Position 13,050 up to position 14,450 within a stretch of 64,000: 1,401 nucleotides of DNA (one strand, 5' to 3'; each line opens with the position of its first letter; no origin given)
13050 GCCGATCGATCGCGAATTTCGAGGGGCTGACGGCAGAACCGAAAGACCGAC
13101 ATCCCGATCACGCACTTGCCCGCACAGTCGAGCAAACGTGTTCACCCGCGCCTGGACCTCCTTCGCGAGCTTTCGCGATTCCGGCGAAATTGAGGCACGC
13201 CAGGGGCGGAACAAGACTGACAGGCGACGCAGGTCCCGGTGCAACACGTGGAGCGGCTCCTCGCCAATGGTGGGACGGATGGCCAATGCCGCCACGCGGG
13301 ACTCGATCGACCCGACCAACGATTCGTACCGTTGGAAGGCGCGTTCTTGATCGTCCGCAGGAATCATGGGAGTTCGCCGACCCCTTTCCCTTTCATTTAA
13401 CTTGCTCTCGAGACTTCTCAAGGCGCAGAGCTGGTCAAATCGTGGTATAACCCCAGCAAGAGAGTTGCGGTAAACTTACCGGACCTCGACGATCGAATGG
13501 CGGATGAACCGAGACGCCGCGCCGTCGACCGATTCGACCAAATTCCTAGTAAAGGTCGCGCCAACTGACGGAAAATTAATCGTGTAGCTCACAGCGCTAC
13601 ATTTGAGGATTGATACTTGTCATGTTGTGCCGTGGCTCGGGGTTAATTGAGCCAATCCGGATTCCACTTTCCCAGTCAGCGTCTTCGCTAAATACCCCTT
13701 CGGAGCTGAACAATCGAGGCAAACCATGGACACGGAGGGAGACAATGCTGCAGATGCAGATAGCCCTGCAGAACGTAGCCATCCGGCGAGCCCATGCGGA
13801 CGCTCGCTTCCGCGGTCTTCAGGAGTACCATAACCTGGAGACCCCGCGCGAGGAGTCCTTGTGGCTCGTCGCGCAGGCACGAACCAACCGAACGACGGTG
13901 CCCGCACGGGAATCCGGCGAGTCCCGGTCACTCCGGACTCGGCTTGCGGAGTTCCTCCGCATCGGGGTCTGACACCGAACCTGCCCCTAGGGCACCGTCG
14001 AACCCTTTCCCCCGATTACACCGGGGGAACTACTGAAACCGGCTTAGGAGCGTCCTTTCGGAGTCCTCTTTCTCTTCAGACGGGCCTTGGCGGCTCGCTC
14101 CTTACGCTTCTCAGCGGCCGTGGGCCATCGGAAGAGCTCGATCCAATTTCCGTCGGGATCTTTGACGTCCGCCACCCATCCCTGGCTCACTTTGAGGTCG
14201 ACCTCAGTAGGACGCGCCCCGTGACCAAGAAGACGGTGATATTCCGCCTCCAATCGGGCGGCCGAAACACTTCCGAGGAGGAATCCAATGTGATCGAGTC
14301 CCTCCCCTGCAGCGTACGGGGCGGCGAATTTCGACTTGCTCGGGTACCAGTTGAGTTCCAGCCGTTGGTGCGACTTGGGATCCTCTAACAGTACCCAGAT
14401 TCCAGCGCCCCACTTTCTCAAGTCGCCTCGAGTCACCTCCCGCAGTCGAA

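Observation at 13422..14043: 620-bp ORF-free, highly structured intergenic block with RNase-P-RNA-like motifs; candidate ncRNA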

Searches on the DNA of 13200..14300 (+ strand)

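Call 4: search_rna_families(source=window, start=13200, end=14300, threshold=evalue, max_evalue=10, show_alignments=3)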
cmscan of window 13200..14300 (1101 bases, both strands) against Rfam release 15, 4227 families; matches with E-value up to 10: 4.
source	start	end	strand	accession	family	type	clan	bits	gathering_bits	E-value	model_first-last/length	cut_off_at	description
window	13300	13329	-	RF01377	CRISPR-DR64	Gene; CRISPR;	CL00015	16.5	40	9.3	1-37/37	no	CRISPR RNA direct repeat element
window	13584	13616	+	RF01322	CRISPR-DR9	Gene; CRISPR;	-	14.8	45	6.3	1-37/37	no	CRISPR RNA direct repeat element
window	13814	13843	+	RF03381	mir-2796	Gene; miRNA;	-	14.1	72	9.1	24-53/77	no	mir-2796 microRNA precursor family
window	13886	14104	-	RF02566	Ms1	Gene; sRNA;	-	10.2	162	5.4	1-304/304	no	Mycobacterium smegmatis small RNA 1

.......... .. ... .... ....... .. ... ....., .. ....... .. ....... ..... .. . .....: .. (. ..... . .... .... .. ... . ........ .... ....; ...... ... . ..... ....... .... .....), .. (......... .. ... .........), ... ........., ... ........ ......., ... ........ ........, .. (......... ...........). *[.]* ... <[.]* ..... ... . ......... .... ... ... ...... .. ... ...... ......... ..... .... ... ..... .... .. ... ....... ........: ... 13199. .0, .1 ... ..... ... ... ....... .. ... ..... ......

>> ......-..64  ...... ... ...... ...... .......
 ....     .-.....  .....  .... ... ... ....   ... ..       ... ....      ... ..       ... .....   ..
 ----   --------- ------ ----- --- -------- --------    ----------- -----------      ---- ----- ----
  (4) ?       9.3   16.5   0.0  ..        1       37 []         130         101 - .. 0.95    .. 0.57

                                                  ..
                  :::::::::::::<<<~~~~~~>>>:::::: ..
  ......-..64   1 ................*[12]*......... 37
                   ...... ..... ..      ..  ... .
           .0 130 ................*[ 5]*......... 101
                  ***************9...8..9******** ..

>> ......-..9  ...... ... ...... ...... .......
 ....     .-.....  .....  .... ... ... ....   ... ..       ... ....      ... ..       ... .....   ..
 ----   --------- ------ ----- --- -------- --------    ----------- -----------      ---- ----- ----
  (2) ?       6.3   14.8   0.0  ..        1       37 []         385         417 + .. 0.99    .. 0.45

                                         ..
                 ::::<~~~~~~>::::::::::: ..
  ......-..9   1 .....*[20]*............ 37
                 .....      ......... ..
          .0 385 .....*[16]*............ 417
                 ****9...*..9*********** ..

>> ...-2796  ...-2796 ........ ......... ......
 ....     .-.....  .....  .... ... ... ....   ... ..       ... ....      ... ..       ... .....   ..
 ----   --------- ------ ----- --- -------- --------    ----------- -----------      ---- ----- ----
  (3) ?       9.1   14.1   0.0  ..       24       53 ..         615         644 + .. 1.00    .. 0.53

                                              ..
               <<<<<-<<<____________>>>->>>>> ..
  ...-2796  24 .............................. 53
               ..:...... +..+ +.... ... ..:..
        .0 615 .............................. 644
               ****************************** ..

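Call 64: build_rna_model(alignment_id=A5, structure=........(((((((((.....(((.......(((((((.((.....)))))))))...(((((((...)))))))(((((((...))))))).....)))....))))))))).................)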
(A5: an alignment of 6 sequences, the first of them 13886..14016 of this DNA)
Model R1 built from alignment A5 (6 sequences, 131 columns); structure: as given.
model positions 131; base pairs 35; branch points 2; effective number of sequences 1.32; information 0.59 bits per position. Calibrated on 0.2 Mb of random sequence (short: E-values are rough).
structure used (alignment columns):
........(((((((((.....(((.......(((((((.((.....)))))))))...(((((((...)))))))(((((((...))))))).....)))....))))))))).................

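Call 65: search_with_rna_model(model_id=R1, sources=[window, L011, L009, L016, L015, L007, L014, L013, L018], max_evalue=10, make_alignment=true, show_alignments=0)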
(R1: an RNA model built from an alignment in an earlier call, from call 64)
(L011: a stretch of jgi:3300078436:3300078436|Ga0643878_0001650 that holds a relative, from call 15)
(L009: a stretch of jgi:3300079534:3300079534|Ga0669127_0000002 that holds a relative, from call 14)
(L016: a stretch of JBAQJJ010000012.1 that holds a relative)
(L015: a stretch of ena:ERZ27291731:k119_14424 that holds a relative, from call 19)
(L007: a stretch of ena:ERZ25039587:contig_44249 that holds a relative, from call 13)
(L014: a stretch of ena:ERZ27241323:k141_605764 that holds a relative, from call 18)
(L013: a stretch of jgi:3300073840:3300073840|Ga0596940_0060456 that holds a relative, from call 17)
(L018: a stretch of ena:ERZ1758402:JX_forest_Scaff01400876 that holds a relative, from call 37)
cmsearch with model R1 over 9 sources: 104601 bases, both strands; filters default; matches with E-value up to 10: 12.
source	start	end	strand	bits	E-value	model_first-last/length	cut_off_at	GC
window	13886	14016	+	144.3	2.3e-33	1-131/131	no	0.67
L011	3142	3272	+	140.2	2.4e-32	1-131/131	no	0.65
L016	2537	2667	+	139.8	2.9e-32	1-131/131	no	0.62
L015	647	777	+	133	1.4e-30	1-131/131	no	0.66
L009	5142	5271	+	118.9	3.9e-27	1-131/131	no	0.66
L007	5142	5271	+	116.8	1.2e-26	1-131/131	no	0.64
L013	2379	2506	+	38.8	1.7e-07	1-131/131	no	0.71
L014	382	510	+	14.8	0.12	1-131/131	no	0.69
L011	3133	3263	-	13.7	0.23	1-131/131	no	0.65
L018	988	1111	+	11.1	0.97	1-131/131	no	0.72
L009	3785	3851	-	11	1.1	1-131/131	no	0.73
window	59630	59662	+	7.7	6.8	1-131/131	no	0.55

Alignment A6: 12 matches aligned to the model, 186 columns, each read 5' to 3' on its own strand. Consensus structure (alignment columns), stored with it:
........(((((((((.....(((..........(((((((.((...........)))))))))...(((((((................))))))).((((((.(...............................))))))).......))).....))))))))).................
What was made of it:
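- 13894..13999 (+): 3' multi-stem domain. It is closed by helix X (13894-13902) with Y (13991-13999). Inside are P2 (13908-13910 with 13984-13986), hairpin A (13918-13941), hairpin B (13945-13961) and hairpin C (13962-13978). The stop codon TGA (13970-13972) sits in the loop of hairpin C. The covariance model built from 6 sequences finds L013 at 38.8 bits, E = 1.7e-7 (call 65).
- The covariance model recovers the divergent L013 at E = 1.7e-7 (call 65).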

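Call 66: search_with_rna_model(model_id=R1, sources=[window, L011, L009, L016, L015, L007, L014, L013, L018], max_evalue=0.2, make_alignment=true, show_alignments=0)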
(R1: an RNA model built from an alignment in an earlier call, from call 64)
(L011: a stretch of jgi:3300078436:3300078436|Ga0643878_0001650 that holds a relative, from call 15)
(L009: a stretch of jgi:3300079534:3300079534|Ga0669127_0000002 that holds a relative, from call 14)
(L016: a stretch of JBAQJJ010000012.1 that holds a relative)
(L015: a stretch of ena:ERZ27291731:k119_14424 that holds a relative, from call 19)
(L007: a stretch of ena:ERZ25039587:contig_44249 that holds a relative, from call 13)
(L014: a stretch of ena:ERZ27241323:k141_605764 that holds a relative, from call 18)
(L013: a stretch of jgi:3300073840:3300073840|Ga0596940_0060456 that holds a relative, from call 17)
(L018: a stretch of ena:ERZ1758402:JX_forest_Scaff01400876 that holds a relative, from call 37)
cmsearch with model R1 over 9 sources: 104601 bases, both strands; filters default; matches with E-value up to 0.2: 8.
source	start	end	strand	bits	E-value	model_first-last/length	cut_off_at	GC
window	13886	14016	+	144.3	2.3e-33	1-131/131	no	0.67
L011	3142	3272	+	140.2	2.4e-32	1-131/131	no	0.65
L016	2537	2667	+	139.8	2.9e-32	1-131/131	no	0.62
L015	647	777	+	133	1.4e-30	1-131/131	no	0.66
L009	5142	5271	+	118.9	3.9e-27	1-131/131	no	0.66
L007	5142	5271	+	116.8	1.2e-26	1-131/131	no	0.64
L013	2379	2506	+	38.8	1.7e-07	1-131/131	no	0.71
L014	382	510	+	14.8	0.12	1-131/131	no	0.69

Alignment A7: 8 matches aligned to the model, 142 columns, each read 5' to 3' on its own strand. Consensus structure (alignment columns), stored with it:
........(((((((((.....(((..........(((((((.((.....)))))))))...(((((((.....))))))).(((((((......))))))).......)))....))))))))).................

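Call 70: search_rna_families(sources=[L013, L014, L015, L018, L010], threshold=evalue, max_evalue=5)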
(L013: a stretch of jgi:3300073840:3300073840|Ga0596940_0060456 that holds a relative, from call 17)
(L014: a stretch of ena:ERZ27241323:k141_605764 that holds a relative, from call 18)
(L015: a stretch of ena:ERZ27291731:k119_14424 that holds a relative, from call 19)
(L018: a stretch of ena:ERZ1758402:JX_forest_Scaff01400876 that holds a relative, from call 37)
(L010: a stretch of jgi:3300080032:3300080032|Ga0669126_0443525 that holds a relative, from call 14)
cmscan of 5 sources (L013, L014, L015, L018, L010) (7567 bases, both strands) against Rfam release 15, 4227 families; matches with E-value up to 5: 0.
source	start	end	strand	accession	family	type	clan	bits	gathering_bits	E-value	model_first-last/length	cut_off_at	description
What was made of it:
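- On RNase P RNA (archaeal types A, M and T): No RNase P hit at E ≤ 10 in 13200-14300 (call 4), or at E ≤ 5 in five orthologous loci (call 70).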

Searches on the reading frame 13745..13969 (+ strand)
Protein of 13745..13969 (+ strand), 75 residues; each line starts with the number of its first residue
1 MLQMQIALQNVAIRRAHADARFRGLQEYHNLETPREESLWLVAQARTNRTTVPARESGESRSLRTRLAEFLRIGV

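Call 10: find_homologous_proteins(query=window:13745-13969:+, max_evalue=0.01)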
Query window:13745-13969:+ (75 aa): 8 proteins with E <= 0.01 among 9 candidates.
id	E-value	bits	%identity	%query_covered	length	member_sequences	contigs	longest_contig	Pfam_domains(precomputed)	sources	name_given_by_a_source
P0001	2.5e-40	152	100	100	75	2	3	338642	-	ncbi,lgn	ncbi:MAG: hypothetical protein WB778_02180 [Thermoplasmata archaeon]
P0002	1.3e-32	128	85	100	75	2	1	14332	-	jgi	jgi:hypothetical protein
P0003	1.4e-31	125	83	100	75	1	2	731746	-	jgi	jgi:hypothetical protein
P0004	3.3e-30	120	86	96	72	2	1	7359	-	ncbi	ncbi:MAG: hypothetical protein WAN87_07155, partial [Thermoplasmata archaeon]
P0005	8.1e-26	107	73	100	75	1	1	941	-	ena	-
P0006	2.9e-25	105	75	97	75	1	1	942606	-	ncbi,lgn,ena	-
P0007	2.3e-18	83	65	97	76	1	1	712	-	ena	-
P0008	5.7e-17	79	61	93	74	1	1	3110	-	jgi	jgi:hypothetical protein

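Call 13: find_encoding_contigs(protein=P0006, flank=5000, max_places=4)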
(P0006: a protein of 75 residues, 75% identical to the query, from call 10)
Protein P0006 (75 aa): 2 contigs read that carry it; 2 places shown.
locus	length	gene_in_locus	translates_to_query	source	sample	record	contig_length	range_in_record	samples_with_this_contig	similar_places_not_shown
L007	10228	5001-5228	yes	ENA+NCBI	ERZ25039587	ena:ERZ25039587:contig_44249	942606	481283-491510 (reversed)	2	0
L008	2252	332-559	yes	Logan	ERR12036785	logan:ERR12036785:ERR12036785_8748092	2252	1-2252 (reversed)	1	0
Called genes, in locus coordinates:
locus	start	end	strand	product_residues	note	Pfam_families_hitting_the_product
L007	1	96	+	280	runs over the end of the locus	PF12679:ABC2_membrane_2, PF12698:ABC2_membrane_3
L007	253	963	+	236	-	-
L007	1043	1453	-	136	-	-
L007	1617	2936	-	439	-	PF00909:Ammonium_transp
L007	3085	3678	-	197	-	-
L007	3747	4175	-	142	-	PF05235:CHAD (faint)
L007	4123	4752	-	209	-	-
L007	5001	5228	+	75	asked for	-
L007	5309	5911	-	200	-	PF00903:Glyoxalase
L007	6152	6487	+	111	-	-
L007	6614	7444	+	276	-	PF00561:Abhydrolase_1, PF12146:Hydrolase_4, PF12697:Abhydrolase_6, PF00756:Esterase (weak)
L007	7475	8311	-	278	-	PF00106:adh_short, PF08659:KR, PF23441:SDR, PF13561:adh_short_C2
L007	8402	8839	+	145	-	-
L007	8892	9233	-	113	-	PF00085:Thioredoxin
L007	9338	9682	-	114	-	PF01008:IF-2B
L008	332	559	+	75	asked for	-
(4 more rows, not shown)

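Call 14: find_encoding_contigs(protein=P0003, flank=5000, max_places=4)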
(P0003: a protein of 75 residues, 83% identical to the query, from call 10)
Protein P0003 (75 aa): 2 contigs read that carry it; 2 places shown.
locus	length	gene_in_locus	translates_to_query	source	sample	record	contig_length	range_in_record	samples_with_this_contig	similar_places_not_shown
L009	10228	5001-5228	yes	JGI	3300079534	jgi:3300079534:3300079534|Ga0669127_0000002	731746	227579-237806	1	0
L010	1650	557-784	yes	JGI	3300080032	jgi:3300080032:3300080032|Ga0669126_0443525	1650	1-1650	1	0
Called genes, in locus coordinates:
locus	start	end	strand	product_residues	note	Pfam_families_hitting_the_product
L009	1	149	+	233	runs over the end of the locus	PF12773:DZR (faint), PF14354:Lar_restr_allev (faint), PF24042:DUF7351 (faint)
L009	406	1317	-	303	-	PF12679:ABC2_membrane_2, PF12730:ABC2_membrane_4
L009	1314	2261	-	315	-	PF00005:ABC_tran, PF13304:AAA_21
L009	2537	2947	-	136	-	-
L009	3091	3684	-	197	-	-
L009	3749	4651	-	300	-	PF05235:CHAD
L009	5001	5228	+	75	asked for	-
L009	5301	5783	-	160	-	PF00903:Glyoxalase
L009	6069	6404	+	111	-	-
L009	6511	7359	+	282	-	PF00561:Abhydrolase_1, PF12146:Hydrolase_4, PF12697:Abhydrolase_6, PF00756:Esterase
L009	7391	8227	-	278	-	PF23441:SDR (weak), PF00106:adh_short, PF08659:KR, PF13561:adh_short_C2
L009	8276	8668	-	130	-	-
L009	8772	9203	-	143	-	PF00085:Thioredoxin (weak)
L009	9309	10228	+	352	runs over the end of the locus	PF00756:Esterase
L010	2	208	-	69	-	?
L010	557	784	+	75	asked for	-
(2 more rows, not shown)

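Call 15: find_encoding_contigs(protein=P0002, flank=3000, max_places=2)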
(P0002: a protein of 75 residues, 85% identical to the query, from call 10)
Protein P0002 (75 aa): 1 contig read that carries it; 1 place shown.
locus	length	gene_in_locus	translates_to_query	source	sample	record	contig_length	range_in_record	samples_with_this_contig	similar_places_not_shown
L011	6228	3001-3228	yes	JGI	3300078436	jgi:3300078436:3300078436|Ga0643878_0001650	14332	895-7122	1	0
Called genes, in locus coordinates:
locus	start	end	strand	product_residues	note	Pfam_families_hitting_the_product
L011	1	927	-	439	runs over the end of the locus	PF00909:Ammonium_transp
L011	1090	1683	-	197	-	-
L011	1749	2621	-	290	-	PF05235:CHAD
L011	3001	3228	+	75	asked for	-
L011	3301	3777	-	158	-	PF00903:Glyoxalase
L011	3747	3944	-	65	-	-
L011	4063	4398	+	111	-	-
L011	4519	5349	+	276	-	PF12146:Hydrolase_4, PF00561:Abhydrolase_1, PF12697:Abhydrolase_6, PF00756:Esterase (weak)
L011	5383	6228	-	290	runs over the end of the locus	PF00106:adh_short, PF08659:KR, PF23441:SDR, PF13561:adh_short_C2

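Call 16: find_encoding_contigs(protein=P0004, flank=3000, max_places=2)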
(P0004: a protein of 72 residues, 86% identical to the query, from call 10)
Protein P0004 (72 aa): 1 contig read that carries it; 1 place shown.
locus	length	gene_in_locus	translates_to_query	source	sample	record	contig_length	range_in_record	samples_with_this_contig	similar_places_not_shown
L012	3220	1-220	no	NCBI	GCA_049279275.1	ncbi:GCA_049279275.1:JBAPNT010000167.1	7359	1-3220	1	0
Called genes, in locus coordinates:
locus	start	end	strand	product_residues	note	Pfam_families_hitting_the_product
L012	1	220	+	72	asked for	?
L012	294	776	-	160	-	PF00903:Glyoxalase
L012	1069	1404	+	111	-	-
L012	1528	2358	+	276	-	PF00561:Abhydrolase_1, PF12146:Hydrolase_4, PF12697:Abhydrolase_6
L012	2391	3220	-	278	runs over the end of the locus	PF00106:adh_short, PF08659:KR, PF23441:SDR, PF13561:adh_short_C2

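Call 17: find_encoding_contigs(protein=P0008, flank=3000, max_places=2)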
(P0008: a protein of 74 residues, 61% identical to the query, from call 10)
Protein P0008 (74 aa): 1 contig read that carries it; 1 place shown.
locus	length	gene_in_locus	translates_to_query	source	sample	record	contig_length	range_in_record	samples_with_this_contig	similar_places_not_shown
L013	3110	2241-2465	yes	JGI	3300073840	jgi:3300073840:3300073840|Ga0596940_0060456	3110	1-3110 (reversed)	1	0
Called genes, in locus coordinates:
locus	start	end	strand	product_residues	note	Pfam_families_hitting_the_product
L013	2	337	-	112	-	?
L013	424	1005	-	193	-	-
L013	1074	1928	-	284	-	PF05235:CHAD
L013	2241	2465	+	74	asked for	-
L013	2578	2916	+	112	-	-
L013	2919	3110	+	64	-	?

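Call 18: find_encoding_contigs(protein=P0007, flank=3000, max_places=2)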
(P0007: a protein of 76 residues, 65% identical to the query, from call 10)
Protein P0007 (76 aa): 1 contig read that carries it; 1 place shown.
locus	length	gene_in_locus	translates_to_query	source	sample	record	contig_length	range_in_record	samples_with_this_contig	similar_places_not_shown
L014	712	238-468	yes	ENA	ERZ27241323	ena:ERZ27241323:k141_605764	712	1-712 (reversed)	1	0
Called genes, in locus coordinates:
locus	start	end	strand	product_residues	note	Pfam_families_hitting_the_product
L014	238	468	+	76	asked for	-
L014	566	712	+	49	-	?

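Call 19: find_encoding_contigs(protein=P0005, flank=3000, max_places=2)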
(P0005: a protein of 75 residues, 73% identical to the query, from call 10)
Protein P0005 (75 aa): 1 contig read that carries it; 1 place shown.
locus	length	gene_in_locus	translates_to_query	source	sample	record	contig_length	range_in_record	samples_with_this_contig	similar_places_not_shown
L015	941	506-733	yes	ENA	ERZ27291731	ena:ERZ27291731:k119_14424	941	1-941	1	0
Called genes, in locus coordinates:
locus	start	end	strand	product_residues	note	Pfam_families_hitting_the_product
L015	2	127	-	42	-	?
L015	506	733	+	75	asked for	-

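Call 26: search_protein_families(library=pfam, alignment_id=A2, max_evalue=10)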
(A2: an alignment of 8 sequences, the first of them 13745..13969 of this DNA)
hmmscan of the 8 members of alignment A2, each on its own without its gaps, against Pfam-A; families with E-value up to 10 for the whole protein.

A. member 1, window:13745-13969:+ (75 aa): 0 families

B. families by the number of members that match (of 8 scanned): 2 families
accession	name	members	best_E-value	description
PF07336.16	ABATE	1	0.079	Putative stress-induced transcription regulator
PF16706.11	Izumo-Ig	1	0.14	Izumo-like Immunoglobulin domain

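Call 34: predict_structure(alignment_id=A2)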
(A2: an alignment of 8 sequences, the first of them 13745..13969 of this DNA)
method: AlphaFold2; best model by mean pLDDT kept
length: 75 residues; sequences in the alignment: 8
mean_pLDDT: 63.3   pTM: 0.27
mean pLDDT of the five models: 63.3, 62.1, 57.7, 57.2, 56.1
residues with pLDDT >= 90: 0; 70-90: 18; 50-70: 46; < 50: 11
segments of 3 or more residues with pLDDT < 50: 51-60
pLDDT, mean of each block of 10 residues (from residue 1): 78 69 62 66 64 46 61 56
secondary structure, 60 per line:
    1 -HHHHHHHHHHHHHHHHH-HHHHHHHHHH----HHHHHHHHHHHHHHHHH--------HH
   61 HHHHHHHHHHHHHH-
elements in order: H2-18 H20-29 H34-50 H59-74
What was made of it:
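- On Type I toxin-antitoxin (hok-like) mRNA: AlphaFold predicts four short helices at low confidence (call 34).
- The protein has no known family, and the AlphaFold model is poor (pLDDT 63; call 34).
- Tried and rejected: The AlphaFold model has pLDDT 63 (call 34), so no fold search was run on it.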

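Call 35: search_protein_representatives(alignment_id=A2)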
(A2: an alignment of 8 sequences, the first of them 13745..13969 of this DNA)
Query: 8 sequences, 75 profile positions. Proteins with E-value up to 0.001 (for the whole library): 2; up to 1e-10: 2; up to 1e-30: 1. The best 2 are listed.
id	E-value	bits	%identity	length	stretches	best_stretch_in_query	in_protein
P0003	1.6e-40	153.1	-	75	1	1-75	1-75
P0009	1.3e-15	73.3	-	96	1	1-71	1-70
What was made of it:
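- The protein has no relatives outside this clade among 1.84 billion representatives (call 35).
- Tried and rejected: The profile search of 1.84 billion representatives found only the family itself plus P0009 (call 35).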

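Call 37: find_encoding_contigs(protein=P0009, flank=3000, max_places=3)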
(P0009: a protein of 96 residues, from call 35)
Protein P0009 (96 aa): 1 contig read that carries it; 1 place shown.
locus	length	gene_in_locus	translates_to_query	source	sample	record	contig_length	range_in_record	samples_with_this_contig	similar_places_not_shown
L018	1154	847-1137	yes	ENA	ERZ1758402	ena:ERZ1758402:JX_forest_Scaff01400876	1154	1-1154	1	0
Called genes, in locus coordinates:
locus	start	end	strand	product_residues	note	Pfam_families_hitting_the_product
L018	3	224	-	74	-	?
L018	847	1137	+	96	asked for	-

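Call 45: find_homologous_proteins(query=P0009, max_evalue=0.01)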
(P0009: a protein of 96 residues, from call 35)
Query P0009 (96 aa): 1 proteins with E <= 0.01 among 11 candidates.
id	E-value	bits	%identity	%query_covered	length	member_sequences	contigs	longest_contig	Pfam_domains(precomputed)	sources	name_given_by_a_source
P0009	1.2e-56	206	100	100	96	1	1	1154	-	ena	-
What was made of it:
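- Tried and rejected: A search with P0009 found only P0009 (call 45).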

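Call 58: search_protein_families(library=ncbifam, proteins=[window:13745-13969:+, P0009, P0008], max_evalue=1)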
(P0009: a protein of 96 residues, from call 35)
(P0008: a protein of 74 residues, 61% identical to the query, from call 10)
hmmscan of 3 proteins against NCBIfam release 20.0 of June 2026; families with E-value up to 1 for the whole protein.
window:13745-13969:+ (75 aa): 0 families

P0009 (96 aa): 0 families

P0008 (74 aa): 0 families

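Call 59: search_protein_families(library=padloc, proteins=[window:13745-13969:+, P0009, P0008], max_evalue=1)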
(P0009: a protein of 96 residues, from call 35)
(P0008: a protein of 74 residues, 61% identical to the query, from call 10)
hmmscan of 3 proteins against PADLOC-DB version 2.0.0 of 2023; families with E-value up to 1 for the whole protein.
window:13745-13969:+ (75 aa): 0 families

P0009 (96 aa): 0 families

P0008 (74 aa): 1 family
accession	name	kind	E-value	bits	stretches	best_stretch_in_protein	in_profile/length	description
PDLC03374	MTase_II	-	0.0045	14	1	7-72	381-445/448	Type II methyltransferase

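Call 60: search_solved_structures(query=A2, max_evalue=1)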
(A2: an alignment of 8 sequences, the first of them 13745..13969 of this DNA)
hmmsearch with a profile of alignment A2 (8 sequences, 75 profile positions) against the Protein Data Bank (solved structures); distinct sequences matched with E-value up to 1: 0.
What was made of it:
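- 13745..13972 (+): Small ORF of 75 codons (ATG to TGA). Annotated publicly as a hypothetical protein. No match in Pfam, NCBIfam, PADLOC or PDB (calls 26, 58, 59, 60).
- Tried and rejected: Pfam, NCBIfam, PADLOC and a PDB profile search returned nothing usable (calls 26, 58, 59, 60).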
